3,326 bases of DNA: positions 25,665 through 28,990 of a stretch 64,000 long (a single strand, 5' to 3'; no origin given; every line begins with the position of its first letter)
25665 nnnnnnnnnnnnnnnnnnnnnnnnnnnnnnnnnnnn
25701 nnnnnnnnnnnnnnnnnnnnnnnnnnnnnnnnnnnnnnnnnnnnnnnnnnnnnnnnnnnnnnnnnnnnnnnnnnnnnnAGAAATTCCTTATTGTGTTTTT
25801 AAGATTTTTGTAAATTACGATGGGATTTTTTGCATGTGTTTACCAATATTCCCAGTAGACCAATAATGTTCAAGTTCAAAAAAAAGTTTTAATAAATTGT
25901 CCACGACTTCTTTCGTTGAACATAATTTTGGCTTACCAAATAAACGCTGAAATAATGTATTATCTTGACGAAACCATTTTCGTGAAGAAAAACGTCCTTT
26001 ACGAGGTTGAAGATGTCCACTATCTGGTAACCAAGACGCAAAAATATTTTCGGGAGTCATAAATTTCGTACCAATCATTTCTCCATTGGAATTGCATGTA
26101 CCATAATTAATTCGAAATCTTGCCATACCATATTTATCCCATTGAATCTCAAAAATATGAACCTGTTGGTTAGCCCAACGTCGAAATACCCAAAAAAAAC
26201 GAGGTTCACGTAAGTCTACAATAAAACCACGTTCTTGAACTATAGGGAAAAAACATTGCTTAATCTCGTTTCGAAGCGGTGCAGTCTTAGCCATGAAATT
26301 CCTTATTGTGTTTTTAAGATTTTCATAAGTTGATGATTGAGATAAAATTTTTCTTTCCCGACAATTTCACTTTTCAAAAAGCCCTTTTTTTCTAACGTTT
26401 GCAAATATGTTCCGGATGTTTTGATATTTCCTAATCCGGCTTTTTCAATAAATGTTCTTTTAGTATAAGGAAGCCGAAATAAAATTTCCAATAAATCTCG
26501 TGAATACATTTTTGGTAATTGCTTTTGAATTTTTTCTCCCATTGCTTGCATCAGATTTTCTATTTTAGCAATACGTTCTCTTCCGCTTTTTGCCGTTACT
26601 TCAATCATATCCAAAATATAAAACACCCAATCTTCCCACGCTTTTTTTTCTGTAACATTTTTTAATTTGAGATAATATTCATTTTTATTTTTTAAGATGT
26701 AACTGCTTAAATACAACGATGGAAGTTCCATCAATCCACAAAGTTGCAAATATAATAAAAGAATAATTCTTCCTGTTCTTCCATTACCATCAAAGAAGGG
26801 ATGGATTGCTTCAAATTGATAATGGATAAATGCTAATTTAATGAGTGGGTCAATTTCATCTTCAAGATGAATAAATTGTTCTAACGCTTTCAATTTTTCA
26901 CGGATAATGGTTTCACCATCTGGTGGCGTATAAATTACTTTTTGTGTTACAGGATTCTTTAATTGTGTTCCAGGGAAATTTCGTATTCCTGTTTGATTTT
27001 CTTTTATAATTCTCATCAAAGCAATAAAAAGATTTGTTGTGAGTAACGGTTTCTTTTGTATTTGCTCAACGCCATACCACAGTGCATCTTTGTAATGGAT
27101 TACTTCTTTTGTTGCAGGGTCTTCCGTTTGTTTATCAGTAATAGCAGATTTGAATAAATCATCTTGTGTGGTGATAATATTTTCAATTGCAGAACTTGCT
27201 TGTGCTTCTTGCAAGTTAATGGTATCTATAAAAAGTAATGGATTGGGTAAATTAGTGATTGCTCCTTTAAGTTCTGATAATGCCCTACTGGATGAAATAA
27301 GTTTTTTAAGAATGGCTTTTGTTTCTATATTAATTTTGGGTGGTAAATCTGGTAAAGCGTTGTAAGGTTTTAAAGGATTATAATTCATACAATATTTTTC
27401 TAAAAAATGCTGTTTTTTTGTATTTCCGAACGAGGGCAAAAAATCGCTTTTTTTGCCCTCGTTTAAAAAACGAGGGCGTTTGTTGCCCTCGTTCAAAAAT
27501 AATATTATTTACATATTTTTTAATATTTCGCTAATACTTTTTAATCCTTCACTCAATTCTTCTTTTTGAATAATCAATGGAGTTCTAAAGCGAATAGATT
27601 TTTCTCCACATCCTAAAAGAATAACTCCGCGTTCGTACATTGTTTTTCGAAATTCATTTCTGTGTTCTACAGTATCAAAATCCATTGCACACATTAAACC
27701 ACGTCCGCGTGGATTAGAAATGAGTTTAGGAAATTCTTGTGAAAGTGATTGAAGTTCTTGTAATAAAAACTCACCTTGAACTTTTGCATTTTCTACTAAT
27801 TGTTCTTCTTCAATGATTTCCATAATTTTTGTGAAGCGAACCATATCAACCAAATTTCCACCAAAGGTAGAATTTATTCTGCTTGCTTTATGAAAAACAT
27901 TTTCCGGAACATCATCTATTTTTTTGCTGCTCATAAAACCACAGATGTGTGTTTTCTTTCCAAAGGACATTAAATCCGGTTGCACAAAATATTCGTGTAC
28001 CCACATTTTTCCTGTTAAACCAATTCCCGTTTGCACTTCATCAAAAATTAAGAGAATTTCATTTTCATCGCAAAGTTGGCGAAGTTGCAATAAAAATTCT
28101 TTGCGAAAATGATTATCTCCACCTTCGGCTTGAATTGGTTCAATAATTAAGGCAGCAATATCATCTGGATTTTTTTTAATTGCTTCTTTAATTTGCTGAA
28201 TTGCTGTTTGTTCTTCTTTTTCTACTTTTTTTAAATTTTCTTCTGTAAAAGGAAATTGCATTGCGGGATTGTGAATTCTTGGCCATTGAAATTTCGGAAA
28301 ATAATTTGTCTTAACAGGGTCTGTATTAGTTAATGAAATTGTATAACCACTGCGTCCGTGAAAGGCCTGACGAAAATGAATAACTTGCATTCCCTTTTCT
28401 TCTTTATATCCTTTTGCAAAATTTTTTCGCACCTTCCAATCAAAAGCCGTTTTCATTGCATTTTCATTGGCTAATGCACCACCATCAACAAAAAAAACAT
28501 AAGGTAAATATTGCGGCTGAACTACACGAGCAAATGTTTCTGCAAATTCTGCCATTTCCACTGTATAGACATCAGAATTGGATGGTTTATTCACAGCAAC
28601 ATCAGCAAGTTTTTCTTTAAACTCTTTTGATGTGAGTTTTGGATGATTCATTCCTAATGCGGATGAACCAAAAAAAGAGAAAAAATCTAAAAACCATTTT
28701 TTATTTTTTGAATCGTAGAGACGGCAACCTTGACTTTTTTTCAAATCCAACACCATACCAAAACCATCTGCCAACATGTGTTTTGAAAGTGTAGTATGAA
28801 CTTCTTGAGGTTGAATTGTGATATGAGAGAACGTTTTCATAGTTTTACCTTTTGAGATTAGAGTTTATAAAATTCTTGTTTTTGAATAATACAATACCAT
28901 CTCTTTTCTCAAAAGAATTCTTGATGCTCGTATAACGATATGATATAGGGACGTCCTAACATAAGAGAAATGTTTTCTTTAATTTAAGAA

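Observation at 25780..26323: A single small ORF inserted precisely between Fic and hbd, bracketed by 29-bp direct repeats that copy the last seven codons of Fic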

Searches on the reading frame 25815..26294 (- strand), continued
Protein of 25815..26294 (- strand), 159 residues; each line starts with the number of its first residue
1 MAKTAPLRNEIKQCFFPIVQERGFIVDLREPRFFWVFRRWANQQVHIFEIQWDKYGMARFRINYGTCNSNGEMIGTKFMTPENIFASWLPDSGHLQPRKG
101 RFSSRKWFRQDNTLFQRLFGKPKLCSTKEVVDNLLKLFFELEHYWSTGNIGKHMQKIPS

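Call 62: search_dna_similar(query=window:25815-26294:-, collection=phages, mode=protein, max_evalue=0.001, max_rows=20)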
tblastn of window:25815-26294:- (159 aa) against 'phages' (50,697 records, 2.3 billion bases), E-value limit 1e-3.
No match.

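Call 68: find_encoding_contigs(protein=P0161, flank=6000, max_places=3)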
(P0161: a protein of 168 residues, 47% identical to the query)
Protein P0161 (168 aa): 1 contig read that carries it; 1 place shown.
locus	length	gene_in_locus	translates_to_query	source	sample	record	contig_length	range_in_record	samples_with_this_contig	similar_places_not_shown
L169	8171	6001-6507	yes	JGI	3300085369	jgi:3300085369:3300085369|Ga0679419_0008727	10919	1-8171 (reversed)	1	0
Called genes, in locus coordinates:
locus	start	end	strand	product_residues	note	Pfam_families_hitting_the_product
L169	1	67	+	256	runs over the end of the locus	PF00194:Carb_anhydrase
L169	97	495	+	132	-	-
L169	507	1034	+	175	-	PF01252:Peptidase_A8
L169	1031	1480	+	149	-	PF10604:Polyketide_cyc2 (weak)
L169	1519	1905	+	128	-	PF00903:Glyoxalase, PF18029:Glyoxalase_6 (weak)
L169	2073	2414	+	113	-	PF03992:ABM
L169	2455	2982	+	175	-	-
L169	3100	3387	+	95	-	-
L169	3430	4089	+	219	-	PF00702:Hydrolase, PF13419:HAD_2, PF13242:Hydrolase_like (weak)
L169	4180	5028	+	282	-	PF00135:COesterase, PF01738:DLH (weak), PF20434:BD-FAE, PF12146:Hydrolase_4 (faint), PF07859:Abhydrolase_3, PF00326:Peptidase_S9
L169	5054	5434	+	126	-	PF00903:Glyoxalase (weak)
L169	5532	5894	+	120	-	-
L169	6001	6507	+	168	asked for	-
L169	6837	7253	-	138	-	PF00903:Glyoxalase, PF22677:Ble-like_N (weak)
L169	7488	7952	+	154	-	PF08818:DUF1801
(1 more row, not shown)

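Call 84: find_related_loci(query=A2, collection=viral_contigs, flank=4000)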
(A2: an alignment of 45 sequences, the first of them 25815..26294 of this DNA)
Query A2 (159 aa) in viral_contigs; peptide patterns used: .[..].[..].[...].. (x = any residue, [..] = any of these).
10 stretches matched a pattern, but none encodes a relative of the query by tblastn (E <= 1e-3).

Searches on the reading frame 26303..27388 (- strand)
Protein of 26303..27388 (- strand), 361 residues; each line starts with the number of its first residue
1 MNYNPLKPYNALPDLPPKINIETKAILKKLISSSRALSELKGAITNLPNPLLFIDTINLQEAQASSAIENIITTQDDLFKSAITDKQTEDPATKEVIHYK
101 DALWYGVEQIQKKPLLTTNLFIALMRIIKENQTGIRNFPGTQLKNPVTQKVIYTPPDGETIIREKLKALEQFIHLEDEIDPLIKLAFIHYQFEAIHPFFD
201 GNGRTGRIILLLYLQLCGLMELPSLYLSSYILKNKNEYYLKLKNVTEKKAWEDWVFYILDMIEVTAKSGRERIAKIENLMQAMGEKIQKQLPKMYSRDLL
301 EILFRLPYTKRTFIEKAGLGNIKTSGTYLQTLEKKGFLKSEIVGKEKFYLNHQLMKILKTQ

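Call 4: search_protein_families(library=pfam, proteins=[window:26303-27388:-], max_evalue=0.01)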
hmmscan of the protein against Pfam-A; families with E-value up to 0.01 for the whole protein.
window:26303-27388:- (361 aa): 3 families
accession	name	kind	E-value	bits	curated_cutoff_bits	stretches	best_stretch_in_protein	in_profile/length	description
PF13784.11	Fic_N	-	7.9e-26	90.4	26.7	1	27-108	1-82/82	Fic/DOC family N-terminal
PF21248.3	SoFic-like_C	-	4.3e-19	68.9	27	1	279-354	1-76/76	Protein adenylyltransferase SoFic-like, C-terminal domain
PF02661.23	Fic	-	2.1e-16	61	24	1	118-214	4-93/93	Fic/DOC family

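Call 5: search_protein_families(library=ncbifam, proteins=[window:26303-27388:-], max_evalue=0.01)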
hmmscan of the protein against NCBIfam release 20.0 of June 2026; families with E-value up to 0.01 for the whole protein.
window:26303-27388:- (361 aa): 3 families
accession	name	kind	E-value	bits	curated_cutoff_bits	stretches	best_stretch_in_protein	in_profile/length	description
NF046030.1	ProtAdlyltaseSoFic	equivalog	3.3e-124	414.5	550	1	3-360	1-357/361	protein adenylyltransferase Fic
TIGR02613.1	mob_myst_B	hypoth_equivalog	0.002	18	124.4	1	188-215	115-142/186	mobile mystery protein B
TIGR01550.1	DOC_P1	subfamily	0.003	17.7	38.65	0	185-218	55-88/122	type II toxin-antitoxin system death-on-curing family toxin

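Call 11: search_protein_families(library=padloc, proteins=[window:26303-27388:-], max_evalue=1)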
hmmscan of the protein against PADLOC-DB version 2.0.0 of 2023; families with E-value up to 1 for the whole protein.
window:26303-27388:- (361 aa): 8 families
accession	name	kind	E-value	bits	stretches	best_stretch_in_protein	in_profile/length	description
PDLC03963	SoFic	-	1.9e-107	357.8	1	8-359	5-359/361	-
PDLC04840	PDC-S04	-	3.6e-14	51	1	54-216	8-175/227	-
PDLC04966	PDC-S24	-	1e-12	45.7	1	119-247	235-370/497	-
PDLC04836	PDC-S04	-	4.1e-12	43.8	1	162-249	136-216/244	-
PDLC04837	PDC-S04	-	9.7e-10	36.1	1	165-248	135-211/234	-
PDLC04839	PDC-S04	-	3.7e-07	28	1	181-219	126-164/205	-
PDLC04838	PDC-S04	-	5.3e-05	21.1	1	180-218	128-166/209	-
PDLC04841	PDC-S04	-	0.0021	15.7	1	191-214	205-228/292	-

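Call 12: search_protein_families(library=phrogs, proteins=[window:26303-27388:-], max_evalue=1)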
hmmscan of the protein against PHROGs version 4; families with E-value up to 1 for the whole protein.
window:26303-27388:- (361 aa): 12 families
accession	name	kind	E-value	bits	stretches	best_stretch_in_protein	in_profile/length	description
phrog_5978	-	unknown function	7.7e-52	177.6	1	14-359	8-363/364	-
phrog_11900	-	unknown function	4e-14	53.7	1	65-253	21-208/230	-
phrog_13548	-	unknown function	3.7e-13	50.2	1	61-268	68-268/379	-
phrog_23170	-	unknown function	2.6e-07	31.5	1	163-244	86-171/191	-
phrog_12747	-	unknown function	0.00092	19.8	1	162-219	102-161/211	-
phrog_577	-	moron, auxiliary metabolic gene and host takeover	0.001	19.9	1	184-219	55-90/128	Doc-like toxin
phrog_10690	-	unknown function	0.0081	16.2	1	181-213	265-297/346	-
phrog_35817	-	unknown function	0.099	13.8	1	54-113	13-64/119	-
phrog_21079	-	unknown function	0.11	11.8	1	260-333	313-386/648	-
phrog_12380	-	unknown function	0.14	13.4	1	231-265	7-41/82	-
phrog_18005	-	unknown function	0.16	12.2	1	223-283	114-175/346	-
phrog_30878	-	unknown function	0.23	12.9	0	274-326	34-81/81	-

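Call 14: find_encoding_contigs(protein=window:26303-27388:-, flank=6000, max_places=10)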
Protein window:26303-27388:- (361 aa): no gene with exactly this product is on record in the collection.

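Call 18: list_cluster_members(proteins=[P0001, window:26303-27388:-, window:24930-25778:-])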
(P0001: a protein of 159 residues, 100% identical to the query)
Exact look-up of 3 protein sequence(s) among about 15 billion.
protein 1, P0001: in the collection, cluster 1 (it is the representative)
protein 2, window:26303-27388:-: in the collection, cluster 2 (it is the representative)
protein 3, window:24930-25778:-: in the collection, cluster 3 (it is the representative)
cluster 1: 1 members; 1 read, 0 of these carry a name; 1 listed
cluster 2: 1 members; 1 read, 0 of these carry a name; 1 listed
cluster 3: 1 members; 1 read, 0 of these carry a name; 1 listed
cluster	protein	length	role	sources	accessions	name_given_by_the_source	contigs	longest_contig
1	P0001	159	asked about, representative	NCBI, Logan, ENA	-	-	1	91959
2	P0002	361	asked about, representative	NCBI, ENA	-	-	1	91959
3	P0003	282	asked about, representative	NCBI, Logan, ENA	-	-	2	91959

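Call 34: find_homologous_proteins(query=window:26303-27388:-, max_evalue=1e-30)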
Query window:26303-27388:- (361 aa): 7990 proteins with E <= 1e-30 among 8000 candidates; the best 120 are listed.
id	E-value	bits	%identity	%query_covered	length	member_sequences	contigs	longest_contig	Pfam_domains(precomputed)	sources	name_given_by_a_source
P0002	5.7e-234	794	100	100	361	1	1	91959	PF21248.4,PF13784.12,PF02661.24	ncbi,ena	-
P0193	2.8e-186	637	78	100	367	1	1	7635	PF21248.4,PF13784.12,PF02661.24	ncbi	ncbi:MAG: Fic family protein [Panacibacter sp.]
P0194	8.6e-186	635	78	99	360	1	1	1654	PF21248.4,PF13784.12,PF02661.24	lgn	-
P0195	9.5e-186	635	77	99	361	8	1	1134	PF21248.4,PF13784.12,PF02661.24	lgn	-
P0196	1.3e-184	631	77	99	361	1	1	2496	PF21248.4,PF13784.12,PF02661.24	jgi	jgi:Fic family protein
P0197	2.1e-184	631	77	99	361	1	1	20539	PF21248.4,PF13784.12,PF02661.24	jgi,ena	-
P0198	3.7e-184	630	76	100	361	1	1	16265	PF21248.4,PF13784.12,PF02661.24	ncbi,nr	ncbi:MAG: Fic family protein [Chitinophagaceae bacterium]|nr:Fic family protein [Chitinophagaceae ba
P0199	4.7e-184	629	78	100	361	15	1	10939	PF21248.4,PF13784.12,PF02661.24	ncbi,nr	ncbi:MAG: addiction module protein [Ignavibacteria bacterium RBG_16_35_7]|nr:MAG: addiction module p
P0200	5.7e-184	629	79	99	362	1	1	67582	PF21248.4,PF13784.12,PF02661.24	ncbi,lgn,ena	-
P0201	2.8e-183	627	77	99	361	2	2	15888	PF21248.4,PF13784.12,PF02661.24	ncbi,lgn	-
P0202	2.8e-183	627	77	99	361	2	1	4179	PF21248.4,PF13784.12,PF02661.24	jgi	-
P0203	4.3e-183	626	76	100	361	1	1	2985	PF21248.4,PF13784.12,PF02661.24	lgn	-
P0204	4.5e-183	626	76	100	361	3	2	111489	PF21248.4,PF13784.12,PF02661.24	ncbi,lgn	ncbi:MAG: Fic/DOC family N-terminal domain-containing protein [Ferruginibacter sp.]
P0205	5.2e-183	626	76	100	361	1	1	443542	PF21248.4,PF13784.12,PF02661.24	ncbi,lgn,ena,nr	ncbi:Fic family protein [bacterium]|nr:MAG: Fic family protein [bacterium]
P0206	6.0e-183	626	76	99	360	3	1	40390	PF21248.4,PF13784.12,PF02661.24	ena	-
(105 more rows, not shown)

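Call 40: find_related_loci(query=window:26303-27388:-, collection=metagenome_contigs, flank=5000)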
Query window:26303-27388:- (361 aa) in metagenome_contigs; peptide patterns used: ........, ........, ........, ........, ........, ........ (x = any residue, [..] = any of these).
361 stretches matched a pattern; 300 encode a relative of the query (tblastn E <= 1e-3); the best 80 are kept; 80 distinct loci.
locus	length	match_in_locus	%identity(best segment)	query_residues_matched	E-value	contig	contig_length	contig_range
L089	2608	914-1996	77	1-361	0e+0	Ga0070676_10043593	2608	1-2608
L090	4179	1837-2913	77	1-359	0e+0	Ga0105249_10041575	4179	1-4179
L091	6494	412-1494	76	1-361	0e+0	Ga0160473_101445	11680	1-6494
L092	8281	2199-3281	79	1-361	0e+0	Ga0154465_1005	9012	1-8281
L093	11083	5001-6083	79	1-361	0e+0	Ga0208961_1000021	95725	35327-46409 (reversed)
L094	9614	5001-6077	77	1-359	0e+0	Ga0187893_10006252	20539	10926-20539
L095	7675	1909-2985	73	1-359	0e+0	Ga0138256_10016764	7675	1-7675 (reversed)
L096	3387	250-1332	74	1-361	0e+0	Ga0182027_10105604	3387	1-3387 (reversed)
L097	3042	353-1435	74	1-361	0e+0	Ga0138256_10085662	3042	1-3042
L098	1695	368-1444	73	1-361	0e+0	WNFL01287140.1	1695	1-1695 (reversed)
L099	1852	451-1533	76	1-361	0e+0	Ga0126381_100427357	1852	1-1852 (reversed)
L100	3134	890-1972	75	1-361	0e+0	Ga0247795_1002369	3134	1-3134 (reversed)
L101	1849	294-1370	75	1-359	0e+0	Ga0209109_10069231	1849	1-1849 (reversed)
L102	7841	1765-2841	71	1-359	5e-180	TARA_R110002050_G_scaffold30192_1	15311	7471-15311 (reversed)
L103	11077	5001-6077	71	1-359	2e-179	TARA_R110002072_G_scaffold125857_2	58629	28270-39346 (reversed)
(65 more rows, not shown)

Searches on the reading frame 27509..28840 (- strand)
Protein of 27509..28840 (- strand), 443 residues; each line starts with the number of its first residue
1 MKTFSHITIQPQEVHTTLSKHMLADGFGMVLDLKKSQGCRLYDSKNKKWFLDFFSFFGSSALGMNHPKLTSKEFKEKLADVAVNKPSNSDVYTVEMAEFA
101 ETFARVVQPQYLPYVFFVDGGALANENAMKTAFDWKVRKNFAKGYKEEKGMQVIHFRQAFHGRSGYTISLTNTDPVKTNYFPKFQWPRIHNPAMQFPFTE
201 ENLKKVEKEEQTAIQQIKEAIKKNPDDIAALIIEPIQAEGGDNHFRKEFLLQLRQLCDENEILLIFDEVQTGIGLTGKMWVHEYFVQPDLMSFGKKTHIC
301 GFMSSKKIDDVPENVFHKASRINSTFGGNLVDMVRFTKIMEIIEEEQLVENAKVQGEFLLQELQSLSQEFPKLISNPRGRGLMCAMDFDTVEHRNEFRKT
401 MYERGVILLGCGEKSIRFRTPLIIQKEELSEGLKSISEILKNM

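Call 4: search_protein_families(library=pfam, proteins=[window:27509-28840:-], max_evalue=0.01)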
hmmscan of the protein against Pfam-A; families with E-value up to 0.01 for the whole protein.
window:27509-28840:- (443 aa): 1 family
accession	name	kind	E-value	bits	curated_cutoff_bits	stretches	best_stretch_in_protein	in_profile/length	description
PF00202.27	Aminotran_3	-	2.1e-87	293.9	30.5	1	29-440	9-403/403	Aminotransferase class-III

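Call 59: find_encoding_contigs(protein=window:27509-28840:-, flank=6000, max_places=10)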
Protein window:27509-28840:- (443 aa): no gene with exactly this product is on record in the collection.
